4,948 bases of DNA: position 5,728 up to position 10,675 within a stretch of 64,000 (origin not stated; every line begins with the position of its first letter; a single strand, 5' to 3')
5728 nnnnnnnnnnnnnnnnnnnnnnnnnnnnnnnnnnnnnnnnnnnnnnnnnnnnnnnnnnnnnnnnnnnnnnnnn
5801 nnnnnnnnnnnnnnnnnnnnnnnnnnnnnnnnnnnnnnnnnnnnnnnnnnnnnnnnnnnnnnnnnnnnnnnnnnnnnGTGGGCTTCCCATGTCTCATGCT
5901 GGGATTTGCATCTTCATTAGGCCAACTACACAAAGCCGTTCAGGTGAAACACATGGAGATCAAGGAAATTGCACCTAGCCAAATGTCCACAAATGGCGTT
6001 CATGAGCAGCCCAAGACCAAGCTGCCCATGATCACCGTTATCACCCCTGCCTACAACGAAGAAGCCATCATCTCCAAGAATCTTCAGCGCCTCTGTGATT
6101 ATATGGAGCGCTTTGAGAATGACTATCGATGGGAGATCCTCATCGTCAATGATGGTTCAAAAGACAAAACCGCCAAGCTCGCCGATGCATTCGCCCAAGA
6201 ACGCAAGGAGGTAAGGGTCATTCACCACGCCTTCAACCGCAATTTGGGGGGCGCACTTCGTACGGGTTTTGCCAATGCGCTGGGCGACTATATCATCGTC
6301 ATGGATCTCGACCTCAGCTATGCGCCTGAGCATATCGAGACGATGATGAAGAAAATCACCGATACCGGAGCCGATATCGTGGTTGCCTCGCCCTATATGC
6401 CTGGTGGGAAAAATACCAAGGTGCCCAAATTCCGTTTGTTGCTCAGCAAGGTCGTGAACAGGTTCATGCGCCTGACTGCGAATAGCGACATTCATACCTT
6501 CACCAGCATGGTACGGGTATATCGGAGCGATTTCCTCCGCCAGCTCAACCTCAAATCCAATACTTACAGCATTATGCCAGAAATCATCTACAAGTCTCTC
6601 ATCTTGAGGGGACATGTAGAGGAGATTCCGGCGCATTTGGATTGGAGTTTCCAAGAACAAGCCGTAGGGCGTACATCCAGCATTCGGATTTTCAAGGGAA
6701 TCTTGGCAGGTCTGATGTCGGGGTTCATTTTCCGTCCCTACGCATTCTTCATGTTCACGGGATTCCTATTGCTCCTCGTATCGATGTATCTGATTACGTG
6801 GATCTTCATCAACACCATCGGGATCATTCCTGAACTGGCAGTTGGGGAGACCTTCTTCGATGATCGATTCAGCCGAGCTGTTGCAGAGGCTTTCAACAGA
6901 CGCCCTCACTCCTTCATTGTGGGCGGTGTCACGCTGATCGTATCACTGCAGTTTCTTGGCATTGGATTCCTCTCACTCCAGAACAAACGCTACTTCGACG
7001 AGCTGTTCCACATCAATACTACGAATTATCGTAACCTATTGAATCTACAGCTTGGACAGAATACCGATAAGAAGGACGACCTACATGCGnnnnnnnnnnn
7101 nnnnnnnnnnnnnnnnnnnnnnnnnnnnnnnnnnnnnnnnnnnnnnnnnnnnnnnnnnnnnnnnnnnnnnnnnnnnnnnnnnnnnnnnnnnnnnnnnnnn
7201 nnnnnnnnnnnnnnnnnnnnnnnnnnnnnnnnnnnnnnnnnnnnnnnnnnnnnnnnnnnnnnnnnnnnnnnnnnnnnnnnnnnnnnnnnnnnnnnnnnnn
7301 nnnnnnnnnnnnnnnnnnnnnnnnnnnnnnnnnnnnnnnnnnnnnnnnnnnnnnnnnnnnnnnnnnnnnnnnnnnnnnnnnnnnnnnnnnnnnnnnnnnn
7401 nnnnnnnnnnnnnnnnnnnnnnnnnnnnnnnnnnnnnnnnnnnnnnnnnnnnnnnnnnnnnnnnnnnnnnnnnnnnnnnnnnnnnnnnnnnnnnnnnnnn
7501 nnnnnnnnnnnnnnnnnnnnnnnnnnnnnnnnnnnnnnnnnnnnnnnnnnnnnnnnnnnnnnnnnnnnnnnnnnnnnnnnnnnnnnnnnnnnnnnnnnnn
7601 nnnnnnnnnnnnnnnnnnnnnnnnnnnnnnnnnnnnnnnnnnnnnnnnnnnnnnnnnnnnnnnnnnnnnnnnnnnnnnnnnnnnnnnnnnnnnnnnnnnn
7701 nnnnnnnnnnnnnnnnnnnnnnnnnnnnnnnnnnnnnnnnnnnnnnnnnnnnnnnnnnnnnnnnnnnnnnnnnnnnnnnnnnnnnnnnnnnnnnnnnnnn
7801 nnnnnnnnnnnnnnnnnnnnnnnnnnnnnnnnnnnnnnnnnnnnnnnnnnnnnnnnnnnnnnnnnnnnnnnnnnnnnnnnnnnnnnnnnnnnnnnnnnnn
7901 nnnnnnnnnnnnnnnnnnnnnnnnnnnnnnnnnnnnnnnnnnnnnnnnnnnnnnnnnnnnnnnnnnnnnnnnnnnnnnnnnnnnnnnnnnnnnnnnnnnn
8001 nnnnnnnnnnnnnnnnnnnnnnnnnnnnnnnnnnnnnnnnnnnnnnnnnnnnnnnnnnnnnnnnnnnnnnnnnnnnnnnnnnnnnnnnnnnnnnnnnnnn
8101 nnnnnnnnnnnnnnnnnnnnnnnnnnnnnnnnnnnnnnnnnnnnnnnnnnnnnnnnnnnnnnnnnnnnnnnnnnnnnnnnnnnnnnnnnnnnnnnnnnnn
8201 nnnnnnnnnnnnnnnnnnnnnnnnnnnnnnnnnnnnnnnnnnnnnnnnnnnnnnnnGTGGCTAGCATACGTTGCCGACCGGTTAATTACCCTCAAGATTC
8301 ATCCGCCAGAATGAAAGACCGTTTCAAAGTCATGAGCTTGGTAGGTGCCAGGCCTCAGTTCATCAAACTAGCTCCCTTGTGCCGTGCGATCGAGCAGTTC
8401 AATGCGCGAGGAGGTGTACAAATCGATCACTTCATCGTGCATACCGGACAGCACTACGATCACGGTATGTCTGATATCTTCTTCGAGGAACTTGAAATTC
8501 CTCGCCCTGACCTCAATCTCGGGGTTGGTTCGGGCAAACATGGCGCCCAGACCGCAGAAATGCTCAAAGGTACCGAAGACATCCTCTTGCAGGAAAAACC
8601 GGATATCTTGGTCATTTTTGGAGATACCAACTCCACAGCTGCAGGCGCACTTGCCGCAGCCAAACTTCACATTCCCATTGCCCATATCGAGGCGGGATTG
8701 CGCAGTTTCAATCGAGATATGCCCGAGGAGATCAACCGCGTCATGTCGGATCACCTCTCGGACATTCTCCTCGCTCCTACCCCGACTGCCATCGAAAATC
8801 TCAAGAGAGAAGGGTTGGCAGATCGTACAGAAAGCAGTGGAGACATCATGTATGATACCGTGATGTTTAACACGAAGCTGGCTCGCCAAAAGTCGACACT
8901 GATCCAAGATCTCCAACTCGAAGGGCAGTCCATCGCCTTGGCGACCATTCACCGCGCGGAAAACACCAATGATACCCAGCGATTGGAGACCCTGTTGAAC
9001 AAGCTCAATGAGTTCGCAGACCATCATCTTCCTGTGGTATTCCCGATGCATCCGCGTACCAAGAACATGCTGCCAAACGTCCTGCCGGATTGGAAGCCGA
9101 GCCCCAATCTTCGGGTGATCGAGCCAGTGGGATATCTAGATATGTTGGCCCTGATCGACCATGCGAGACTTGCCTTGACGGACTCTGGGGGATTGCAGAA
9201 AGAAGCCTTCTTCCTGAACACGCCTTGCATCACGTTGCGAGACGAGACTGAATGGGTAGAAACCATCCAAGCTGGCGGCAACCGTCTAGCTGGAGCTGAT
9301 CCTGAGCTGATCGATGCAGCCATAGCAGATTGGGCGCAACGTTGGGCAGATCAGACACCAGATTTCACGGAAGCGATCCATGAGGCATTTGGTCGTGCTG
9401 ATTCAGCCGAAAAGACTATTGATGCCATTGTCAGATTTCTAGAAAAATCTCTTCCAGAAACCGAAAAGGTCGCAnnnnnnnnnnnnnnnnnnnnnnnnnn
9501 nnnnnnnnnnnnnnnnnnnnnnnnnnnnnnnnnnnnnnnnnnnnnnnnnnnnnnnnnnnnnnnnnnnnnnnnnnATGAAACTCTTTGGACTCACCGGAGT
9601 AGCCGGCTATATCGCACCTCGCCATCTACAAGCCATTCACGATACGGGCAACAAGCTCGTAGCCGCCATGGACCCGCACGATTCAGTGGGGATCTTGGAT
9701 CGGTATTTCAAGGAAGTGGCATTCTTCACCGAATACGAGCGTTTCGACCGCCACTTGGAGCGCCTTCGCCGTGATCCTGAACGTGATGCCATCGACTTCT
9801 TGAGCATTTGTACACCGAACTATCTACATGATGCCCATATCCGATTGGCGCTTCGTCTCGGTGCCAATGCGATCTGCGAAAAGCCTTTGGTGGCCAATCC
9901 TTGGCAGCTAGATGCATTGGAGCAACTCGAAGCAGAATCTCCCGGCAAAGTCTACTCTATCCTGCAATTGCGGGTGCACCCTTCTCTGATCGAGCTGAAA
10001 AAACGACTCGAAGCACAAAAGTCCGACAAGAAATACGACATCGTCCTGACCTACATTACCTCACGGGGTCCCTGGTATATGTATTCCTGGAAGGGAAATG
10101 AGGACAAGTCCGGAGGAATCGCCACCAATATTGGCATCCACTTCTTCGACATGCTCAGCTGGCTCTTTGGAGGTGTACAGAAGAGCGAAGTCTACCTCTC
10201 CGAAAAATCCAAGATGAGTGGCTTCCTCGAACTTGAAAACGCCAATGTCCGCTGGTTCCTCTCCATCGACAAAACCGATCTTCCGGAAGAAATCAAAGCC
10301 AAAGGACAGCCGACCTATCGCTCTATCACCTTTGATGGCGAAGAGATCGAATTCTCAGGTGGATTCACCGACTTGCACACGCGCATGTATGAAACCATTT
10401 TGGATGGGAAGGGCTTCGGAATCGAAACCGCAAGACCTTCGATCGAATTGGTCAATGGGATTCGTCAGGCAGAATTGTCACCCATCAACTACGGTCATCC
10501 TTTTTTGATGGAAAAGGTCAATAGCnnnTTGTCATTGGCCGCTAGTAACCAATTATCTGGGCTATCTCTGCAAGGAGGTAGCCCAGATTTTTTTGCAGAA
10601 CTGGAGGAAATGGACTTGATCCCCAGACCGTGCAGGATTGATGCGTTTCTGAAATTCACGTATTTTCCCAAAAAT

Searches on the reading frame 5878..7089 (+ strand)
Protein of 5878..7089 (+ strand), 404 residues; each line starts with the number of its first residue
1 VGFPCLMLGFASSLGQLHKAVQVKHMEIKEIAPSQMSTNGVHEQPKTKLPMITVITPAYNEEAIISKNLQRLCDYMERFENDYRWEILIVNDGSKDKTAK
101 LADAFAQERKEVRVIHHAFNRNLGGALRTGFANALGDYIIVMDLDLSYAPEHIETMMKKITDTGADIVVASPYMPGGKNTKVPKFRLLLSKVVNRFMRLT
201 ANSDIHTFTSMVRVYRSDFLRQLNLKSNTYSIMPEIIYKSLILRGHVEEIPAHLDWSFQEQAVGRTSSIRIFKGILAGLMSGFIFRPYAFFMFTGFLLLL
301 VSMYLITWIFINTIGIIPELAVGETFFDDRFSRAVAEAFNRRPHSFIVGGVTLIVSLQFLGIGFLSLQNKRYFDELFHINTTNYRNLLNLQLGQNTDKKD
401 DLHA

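Call 73: search_protein_families(library=pfam, max_evalue=0.0001, proteins=[window:5878-7089:+])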
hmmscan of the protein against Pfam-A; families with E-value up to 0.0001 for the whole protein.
window:5878-7089:+ (404 aa): 2 families
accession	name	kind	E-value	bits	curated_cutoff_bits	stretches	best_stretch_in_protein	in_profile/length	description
PF00535.33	Glycos_transf_2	-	1.1e-37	130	23.3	1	53-222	1-166/168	Glycosyl transferase family 2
PF10111.15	Glyco_tranf_2_2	-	9.7e-07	29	27.3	1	54-161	2-107/276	Glycosyltransferase like family 2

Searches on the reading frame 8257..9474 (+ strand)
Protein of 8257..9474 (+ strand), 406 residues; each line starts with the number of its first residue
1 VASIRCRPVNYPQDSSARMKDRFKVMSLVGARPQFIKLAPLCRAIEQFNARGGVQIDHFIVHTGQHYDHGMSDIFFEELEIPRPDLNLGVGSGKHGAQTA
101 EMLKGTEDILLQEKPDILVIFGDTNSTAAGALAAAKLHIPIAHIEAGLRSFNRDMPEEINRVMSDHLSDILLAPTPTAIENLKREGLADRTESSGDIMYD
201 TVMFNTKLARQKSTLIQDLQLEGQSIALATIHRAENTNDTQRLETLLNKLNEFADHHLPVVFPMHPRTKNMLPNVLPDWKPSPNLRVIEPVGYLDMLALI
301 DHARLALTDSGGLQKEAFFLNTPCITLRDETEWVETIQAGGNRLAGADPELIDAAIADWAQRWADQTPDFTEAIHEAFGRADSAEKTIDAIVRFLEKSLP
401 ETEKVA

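Call 73: search_protein_families(library=pfam, max_evalue=0.0001, proteins=[window:8257-9474:+])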
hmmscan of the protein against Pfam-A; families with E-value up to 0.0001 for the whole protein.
window:8257-9474:+ (406 aa): 1 family
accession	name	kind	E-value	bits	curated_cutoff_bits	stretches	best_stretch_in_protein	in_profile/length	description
PF02350.25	Epimerase_2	-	1.7e-100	336.7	30.6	1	55-391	8-346/347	UDP-N-acetylglucosamine 2-epimerase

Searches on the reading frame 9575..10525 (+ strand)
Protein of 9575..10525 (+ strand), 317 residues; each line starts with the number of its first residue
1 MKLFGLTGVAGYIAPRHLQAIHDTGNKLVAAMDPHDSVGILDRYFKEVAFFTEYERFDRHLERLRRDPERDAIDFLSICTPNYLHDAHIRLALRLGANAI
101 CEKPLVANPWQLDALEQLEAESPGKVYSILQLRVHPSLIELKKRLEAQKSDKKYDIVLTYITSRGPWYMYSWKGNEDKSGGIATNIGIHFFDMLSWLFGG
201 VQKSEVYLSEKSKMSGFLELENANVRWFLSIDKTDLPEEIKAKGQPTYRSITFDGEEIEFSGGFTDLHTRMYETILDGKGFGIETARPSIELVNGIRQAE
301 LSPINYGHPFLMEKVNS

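Call 73: search_protein_families(library=pfam, max_evalue=0.0001, proteins=[window:9575-10525:+])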
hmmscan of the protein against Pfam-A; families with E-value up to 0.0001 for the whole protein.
window:9575-10525:+ (317 aa): 3 families
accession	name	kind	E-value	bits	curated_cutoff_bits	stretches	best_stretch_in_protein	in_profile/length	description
PF01408.29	GFO_IDH_MocA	-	2.9e-15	57.5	24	1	4-124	3-114/120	Oxidoreductase family, NAD-binding Rossmann fold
PF02894.22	GFO_IDH_MocA_C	-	8.9e-14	52.2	22.9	1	157-211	18-71/218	Oxidoreductase family, C-terminal alpha/beta domain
PF22725.1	GFO_IDH_MocA_C3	-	6.8e-07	29.8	27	1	151-202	14-66/124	GFO/IDH/MocA C-terminal domain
